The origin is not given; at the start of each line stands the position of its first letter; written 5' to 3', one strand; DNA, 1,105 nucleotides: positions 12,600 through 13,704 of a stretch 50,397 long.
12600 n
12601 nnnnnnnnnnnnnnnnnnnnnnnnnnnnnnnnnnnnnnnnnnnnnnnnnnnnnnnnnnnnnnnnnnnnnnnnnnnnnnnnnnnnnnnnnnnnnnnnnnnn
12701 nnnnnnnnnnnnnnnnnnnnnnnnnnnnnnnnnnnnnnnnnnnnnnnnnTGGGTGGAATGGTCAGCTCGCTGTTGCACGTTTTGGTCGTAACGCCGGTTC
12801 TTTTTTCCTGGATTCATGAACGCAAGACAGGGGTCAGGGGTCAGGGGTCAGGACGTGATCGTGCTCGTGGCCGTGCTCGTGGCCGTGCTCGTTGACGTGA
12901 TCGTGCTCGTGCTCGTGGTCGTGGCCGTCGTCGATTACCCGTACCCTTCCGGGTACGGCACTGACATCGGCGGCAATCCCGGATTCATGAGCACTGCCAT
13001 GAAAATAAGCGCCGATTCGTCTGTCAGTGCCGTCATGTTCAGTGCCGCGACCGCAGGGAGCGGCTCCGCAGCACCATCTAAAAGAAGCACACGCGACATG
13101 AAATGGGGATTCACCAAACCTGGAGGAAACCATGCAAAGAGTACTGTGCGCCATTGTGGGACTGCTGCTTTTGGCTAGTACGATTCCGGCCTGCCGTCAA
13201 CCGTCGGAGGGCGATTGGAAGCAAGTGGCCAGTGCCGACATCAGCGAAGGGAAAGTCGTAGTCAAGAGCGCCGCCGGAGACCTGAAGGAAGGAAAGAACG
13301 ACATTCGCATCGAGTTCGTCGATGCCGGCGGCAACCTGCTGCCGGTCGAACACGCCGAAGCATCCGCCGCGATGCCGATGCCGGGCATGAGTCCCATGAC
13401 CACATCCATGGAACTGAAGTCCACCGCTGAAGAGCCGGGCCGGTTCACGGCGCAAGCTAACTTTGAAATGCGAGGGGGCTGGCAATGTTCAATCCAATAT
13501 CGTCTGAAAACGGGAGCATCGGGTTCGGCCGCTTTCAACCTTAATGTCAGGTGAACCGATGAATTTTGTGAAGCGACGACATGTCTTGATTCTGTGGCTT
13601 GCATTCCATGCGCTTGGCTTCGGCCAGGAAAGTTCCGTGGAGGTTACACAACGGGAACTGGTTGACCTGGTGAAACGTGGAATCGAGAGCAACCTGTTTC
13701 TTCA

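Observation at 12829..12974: Conserved intercistronic module beside both RND pumps: G-run heptamers, a variable NNCGTG array and a hairpin with three compensatory base-pair changes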

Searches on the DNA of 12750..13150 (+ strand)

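Call 84: search_rna_families(source=window, start=12750, end=13150, threshold=evalue, max_evalue=1)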
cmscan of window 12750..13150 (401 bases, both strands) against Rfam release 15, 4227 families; matches with E-value up to 1: 0.
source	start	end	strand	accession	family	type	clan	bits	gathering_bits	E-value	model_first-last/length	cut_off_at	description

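Call 86: search_dna_similar(query=window:12820-13010:+, collection=plasmids, mode=distant, max_evalue=0.001, max_rows=10)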
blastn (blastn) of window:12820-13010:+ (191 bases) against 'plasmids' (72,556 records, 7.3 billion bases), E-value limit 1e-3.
No match.

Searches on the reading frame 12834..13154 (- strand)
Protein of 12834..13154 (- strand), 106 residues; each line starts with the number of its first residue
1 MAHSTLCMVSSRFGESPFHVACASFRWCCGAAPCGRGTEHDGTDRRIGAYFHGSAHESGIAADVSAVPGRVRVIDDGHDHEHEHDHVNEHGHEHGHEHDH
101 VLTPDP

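Call 15: search_protein_families(library=pfam, proteins=[window:12834-13154:-], max_evalue=0.01)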
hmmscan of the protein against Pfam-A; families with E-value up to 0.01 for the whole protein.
window:12834-13154:- (106 aa): 0 families

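Call 21: find_homologous_proteins(query=window:12834-13154:-, max_evalue=0.01)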
Query window:12834-13154:- (106 aa): 1 proteins with E <= 0.01 among 104 candidates.
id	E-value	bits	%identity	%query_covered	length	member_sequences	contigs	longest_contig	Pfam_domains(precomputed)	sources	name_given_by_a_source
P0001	5.8e-8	51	69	45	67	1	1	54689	-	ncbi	ncbi:MAG: hypothetical protein ACR2L2_11430 [Acidobacteriota bacterium]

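Call 23: find_encoding_contigs(protein=P0001, flank=10000, max_places=6)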
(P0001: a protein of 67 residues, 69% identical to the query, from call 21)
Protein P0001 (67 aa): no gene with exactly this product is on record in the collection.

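Call 64: list_cluster_members(proteins=[P0001, P0242, P0243, P0245])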
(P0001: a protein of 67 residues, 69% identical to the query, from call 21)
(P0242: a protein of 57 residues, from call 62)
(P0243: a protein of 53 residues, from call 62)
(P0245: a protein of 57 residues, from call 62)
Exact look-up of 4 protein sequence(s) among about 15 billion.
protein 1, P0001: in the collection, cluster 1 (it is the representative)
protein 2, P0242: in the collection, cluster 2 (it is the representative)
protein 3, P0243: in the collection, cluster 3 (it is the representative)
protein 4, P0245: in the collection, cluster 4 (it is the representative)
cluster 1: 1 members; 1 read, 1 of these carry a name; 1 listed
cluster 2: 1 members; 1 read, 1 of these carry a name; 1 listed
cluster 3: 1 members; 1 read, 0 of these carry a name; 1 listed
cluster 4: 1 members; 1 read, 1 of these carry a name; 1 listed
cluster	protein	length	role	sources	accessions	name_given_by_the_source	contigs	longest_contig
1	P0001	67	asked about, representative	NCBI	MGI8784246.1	MAG: hypothetical protein ACR2L2_11430 [Acidobacteriota bacterium]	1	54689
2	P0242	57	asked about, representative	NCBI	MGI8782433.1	MAG: hypothetical protein ACR2L2_02125 [Acidobacteriota bacterium]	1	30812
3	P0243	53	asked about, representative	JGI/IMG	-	-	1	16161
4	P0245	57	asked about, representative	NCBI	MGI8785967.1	MAG: hypothetical protein ACR2L2_20220 [Acidobacteriota bacterium]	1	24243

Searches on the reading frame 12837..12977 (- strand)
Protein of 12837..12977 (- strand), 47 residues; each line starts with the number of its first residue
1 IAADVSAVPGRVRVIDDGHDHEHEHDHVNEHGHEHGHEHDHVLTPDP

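Call 62: search_protein_representatives(alignment_id=A3)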
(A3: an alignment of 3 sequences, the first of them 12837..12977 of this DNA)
Query: 3 sequences, 45 profile positions. Proteins with E-value up to 0.001 (for the whole library): 5; up to 1e-10: 2; up to 1e-30: 0. The best 5 are listed.
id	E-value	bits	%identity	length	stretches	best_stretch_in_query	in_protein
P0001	2.3e-19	85.2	-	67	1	2-45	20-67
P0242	1.3e-13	66.8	-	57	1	2-45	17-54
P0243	2.1e-08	50.1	-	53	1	2-44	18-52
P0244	7.0e-06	42.0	-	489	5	12-41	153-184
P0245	5.1e-04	36.1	-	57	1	11-45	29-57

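Call 65: find_encoding_contigs(protein=P0243, flank=8000, max_places=3)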
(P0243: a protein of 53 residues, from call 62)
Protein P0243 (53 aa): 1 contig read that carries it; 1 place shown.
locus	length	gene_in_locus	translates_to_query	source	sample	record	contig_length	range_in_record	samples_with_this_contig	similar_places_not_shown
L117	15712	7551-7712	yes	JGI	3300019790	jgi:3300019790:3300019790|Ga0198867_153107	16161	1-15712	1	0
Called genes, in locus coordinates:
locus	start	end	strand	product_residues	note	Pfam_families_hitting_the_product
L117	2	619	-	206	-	?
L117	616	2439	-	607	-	-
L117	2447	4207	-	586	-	PF00072:Response_reg, PF00990:GGDEF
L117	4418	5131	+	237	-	PF06452:CBM9_1, PF16011:CBM9_2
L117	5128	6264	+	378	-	PF04909:Amidohydro_2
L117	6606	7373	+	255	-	PF03544:TonB_C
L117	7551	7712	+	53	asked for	-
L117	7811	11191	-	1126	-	-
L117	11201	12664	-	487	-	PF00069:Pkinase, PF01636:APH (faint), PF07714:PK_Tyr_Ser-Thr, PF03109:ABC1 (weak)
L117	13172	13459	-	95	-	-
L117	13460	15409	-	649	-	PF00135:COesterase, PF20434:BD-FAE, PF07859:Abhydrolase_3, PF12697:Abhydrolase_6 (weak), PF00326:Peptidase_S9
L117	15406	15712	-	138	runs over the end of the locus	PF04304:DUF454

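Call 66: find_encoding_contigs(protein=P0242, flank=8000, max_places=3)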
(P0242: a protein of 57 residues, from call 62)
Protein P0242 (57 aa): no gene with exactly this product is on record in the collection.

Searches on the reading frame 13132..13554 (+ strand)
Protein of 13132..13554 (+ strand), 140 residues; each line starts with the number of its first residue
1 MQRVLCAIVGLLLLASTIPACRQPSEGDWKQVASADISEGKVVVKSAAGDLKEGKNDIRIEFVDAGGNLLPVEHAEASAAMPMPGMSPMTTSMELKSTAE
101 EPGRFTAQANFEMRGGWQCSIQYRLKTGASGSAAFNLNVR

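Call 14: search_protein_families(library=pfam, proteins=[window:13132-13554:+])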
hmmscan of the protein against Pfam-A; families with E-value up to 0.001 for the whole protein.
window:13132-13554:+ (140 aa): 1 family
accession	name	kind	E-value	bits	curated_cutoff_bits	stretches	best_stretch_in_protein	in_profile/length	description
PF13115.11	YtkA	-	1.7e-12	48.3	25.9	1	43-121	10-84/85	YtkA-like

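Call 16: find_encoding_contigs(protein=window:13132-13554:+, flank=3000, max_places=6)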
Protein window:13132-13554:+ (140 aa): 1 contig read that carries it; 1 place shown.
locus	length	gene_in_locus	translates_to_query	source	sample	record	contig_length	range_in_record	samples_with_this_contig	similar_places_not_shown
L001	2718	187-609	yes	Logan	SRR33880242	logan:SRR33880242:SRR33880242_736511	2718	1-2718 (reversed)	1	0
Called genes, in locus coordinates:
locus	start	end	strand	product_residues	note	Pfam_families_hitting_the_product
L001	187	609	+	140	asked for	PF13115:YtkA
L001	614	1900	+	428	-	PF02321:OEP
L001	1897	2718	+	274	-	?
